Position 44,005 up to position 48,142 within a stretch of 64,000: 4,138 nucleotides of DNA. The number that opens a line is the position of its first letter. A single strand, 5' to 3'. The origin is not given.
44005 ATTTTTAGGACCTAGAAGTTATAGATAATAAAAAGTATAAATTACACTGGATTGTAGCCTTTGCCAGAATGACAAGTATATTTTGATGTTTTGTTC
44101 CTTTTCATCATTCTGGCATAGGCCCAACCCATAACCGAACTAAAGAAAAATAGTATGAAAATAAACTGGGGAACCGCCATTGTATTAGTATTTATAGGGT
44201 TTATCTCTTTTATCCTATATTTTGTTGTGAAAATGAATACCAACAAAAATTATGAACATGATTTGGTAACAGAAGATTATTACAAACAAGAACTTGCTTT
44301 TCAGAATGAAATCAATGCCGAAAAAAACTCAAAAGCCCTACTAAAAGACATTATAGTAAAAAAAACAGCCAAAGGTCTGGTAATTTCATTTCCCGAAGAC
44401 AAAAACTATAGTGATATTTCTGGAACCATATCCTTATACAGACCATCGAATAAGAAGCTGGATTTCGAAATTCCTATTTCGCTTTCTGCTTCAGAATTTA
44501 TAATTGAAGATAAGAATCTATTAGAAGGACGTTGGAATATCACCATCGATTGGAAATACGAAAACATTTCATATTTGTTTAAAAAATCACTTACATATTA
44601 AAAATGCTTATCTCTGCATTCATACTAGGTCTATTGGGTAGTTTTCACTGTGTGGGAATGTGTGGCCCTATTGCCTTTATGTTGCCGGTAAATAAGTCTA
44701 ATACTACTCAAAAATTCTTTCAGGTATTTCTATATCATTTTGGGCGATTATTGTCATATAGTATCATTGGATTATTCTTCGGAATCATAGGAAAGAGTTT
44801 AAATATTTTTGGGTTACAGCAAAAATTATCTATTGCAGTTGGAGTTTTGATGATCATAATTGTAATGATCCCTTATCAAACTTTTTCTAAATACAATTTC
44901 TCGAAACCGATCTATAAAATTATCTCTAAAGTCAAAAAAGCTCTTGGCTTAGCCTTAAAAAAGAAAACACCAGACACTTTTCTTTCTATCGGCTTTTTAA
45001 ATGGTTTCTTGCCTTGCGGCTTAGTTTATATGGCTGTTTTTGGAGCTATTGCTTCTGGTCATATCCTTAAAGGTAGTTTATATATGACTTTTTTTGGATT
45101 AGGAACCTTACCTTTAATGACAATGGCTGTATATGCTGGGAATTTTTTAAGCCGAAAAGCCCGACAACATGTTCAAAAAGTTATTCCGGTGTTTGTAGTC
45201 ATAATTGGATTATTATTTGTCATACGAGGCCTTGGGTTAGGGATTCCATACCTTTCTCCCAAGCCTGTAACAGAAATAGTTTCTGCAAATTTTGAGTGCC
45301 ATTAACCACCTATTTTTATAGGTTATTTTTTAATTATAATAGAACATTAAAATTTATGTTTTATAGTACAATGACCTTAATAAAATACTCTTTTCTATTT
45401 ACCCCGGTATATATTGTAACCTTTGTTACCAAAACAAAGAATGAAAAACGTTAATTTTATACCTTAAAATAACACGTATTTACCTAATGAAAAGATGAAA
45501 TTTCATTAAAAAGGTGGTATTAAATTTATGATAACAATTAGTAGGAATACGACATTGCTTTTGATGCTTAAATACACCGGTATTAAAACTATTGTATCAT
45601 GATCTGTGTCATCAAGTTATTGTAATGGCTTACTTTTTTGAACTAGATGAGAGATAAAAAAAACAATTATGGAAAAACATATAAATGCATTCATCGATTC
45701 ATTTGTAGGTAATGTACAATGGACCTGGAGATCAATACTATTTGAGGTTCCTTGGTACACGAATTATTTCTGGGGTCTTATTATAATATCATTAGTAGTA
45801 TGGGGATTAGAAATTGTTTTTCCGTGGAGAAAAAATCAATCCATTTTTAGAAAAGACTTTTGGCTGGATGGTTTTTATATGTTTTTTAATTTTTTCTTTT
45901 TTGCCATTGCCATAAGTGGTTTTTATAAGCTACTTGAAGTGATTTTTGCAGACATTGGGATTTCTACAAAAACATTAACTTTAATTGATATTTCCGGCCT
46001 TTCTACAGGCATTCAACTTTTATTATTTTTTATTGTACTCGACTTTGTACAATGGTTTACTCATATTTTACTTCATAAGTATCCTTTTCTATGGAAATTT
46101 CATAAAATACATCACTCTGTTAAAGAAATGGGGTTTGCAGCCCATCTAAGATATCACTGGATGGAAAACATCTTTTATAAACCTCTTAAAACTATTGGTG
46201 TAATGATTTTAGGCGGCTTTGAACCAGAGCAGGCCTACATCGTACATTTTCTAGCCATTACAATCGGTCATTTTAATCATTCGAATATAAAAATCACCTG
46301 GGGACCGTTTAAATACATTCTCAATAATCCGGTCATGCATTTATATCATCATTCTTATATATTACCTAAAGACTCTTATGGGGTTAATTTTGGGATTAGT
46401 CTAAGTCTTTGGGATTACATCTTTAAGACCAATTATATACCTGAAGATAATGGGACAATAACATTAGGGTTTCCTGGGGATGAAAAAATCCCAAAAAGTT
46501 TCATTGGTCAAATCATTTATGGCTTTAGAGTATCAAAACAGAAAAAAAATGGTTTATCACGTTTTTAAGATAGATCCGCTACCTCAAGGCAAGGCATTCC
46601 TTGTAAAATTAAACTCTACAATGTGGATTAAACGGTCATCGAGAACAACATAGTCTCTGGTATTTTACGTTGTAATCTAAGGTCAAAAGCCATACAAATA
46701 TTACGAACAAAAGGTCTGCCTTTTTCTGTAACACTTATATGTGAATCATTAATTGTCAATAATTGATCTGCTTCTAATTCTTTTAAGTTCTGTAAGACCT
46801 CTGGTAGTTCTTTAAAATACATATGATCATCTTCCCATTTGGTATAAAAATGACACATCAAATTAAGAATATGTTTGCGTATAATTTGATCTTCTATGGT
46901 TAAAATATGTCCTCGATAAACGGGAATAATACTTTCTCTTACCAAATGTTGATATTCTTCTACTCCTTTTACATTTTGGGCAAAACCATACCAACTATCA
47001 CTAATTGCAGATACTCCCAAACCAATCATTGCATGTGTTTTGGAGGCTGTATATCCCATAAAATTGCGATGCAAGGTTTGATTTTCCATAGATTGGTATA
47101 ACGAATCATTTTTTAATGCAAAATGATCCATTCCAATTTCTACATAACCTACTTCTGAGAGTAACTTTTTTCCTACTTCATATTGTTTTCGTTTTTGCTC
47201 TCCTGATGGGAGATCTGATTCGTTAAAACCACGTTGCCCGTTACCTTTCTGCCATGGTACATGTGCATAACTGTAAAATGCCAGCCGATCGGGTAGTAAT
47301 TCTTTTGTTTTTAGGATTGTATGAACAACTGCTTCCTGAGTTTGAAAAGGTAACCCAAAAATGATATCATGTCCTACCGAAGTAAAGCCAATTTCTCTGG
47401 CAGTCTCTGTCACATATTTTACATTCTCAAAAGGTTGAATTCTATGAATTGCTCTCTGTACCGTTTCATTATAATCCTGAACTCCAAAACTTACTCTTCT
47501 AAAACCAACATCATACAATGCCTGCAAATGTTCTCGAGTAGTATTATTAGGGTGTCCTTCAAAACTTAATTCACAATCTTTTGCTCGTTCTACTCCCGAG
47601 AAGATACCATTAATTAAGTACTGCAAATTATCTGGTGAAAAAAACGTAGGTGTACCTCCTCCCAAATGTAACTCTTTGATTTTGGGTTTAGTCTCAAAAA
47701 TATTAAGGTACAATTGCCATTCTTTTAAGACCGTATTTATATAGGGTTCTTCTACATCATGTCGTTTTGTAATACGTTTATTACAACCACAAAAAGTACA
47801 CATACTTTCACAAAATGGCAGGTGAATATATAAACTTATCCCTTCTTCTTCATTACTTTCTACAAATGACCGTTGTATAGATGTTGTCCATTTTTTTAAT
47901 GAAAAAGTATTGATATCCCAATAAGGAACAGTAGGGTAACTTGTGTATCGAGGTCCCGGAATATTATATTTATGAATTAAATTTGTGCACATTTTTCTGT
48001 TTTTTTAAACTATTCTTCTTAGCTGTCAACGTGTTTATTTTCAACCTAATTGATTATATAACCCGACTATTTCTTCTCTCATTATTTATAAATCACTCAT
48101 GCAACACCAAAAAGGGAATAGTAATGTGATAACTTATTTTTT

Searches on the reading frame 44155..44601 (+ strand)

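Call 72: search_protein_families(library=pfam, proteins=[window:44155-44601:+], max_evalue=0.00001)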
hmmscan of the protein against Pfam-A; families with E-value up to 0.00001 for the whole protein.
window:44155-44601:+ (148 aa): 1 family
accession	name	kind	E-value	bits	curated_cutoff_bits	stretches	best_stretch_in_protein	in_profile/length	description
PF05751.16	FixH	-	3.8e-29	102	23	1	2-146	1-149/150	FixH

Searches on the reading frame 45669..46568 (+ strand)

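Call 72: search_protein_families(library=pfam, proteins=[window:45669-46568:+], max_evalue=0.00001)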
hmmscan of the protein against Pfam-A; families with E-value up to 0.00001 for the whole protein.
window:45669-46568:+ (299 aa): 1 family
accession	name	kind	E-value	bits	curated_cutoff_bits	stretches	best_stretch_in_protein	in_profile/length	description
PF04116.19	FA_hydroxylase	-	5.1e-25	88.9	31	1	118-254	2-132/132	Fatty acid hydroxylase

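Call 73: search_protein_families(library=ncbifam, proteins=[window:45669-46568:+], max_evalue=0.00001)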
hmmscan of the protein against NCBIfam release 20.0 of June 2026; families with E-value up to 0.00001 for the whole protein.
window:45669-46568:+ (299 aa): 1 family
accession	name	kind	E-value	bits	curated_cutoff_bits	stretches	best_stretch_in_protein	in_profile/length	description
NF052566.1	OrLpdHdlsOlsERhiz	equivalog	4.2e-26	92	475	1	112-289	114-286/293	ornithine lipid hydroxylase OlsE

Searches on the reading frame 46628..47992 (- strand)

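Call 72: search_protein_families(library=pfam, proteins=[window:46628-47992:-], max_evalue=0.00001)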
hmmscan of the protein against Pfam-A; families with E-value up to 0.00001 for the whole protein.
window:46628-47992:- (454 aa): 1 family
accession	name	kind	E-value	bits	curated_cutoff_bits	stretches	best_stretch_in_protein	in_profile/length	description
PF04055.27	Radical_SAM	-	1.7e-19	71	29.5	1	55-226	1-163/166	Radical SAM superfamily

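Call 73: search_protein_families(library=ncbifam, proteins=[window:46628-47992:-], max_evalue=0.00001)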
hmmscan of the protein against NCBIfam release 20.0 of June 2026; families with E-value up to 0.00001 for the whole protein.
window:46628-47992:- (454 aa): 18 families
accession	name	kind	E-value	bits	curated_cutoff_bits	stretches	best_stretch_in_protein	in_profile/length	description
TIGR00538.1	hemN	equivalog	1.8e-127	425.9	324.95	1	4-453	6-453/454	oxygen-independent coproporphyrinogen III oxidase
NF006067.1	PRK08208.1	equivalog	8.6e-47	160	380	1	42-426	26-404/427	STM4012 family radical SAM protein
TIGR00539.1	hemN_rel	equivalog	4.5e-46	157.6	205.4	1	53-381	2-312/361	radical SAM family heme chaperone HemW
TIGR04107.1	rSAM_HutW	equivalog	1.4e-44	152.6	400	1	23-313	12-304/419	heme anaerobic degradation radical SAM methyltransferase ChuW/HutW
TIGR03994.1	rSAM_HemZ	equivalog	1.7e-36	126.2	321.4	1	36-243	68-277/401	coproporphyrinogen dehydrogenase HemZ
NF006060.0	PRK08207.1-3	equivalog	4.6e-28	98.2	653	1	41-239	140-341/477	coproporphyrinogen III oxidase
NF006064.0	PRK08207.2-2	equivalog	1.5e-27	96.7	504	1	42-284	135-376/465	coproporphyrinogen III oxidase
NF004567.0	PRK05904.1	equivalog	1.2e-24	87.2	355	1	53-242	8-192/353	coproporphyrinogen III oxidase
NF005133.0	PRK06582.1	equivalog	3.5e-23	82.3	597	1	49-304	9-261/390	coproporphyrinogen III oxidase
NF006062.0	PRK08207.1-5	equivalog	1.2e-22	80.5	1007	1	39-306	137-404/476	coproporphyrinogen III oxidase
NF006063.0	PRK08207.2-1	equivalog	4.6e-21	75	1074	1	40-243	181-387/518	coproporphyrinogen III oxidase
NF006385.0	PRK08629.1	equivalog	5.9e-21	74.7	355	1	46-259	47-253/439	coproporphyrinogen III oxidase family protein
NF006061.0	PRK08207.1-4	equivalog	1.5e-19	70.2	702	1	49-240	171-366/501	coproporphyrinogen III oxidase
NF006065.0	PRK08207.2-4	equivalog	7.5e-18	64.8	922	1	48-240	165-364/484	coproporphyrinogen III oxidase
NF006059.0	PRK08207.1-1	equivalog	1e-16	60.7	1012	1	49-241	169-365/496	coproporphyrinogen III oxidase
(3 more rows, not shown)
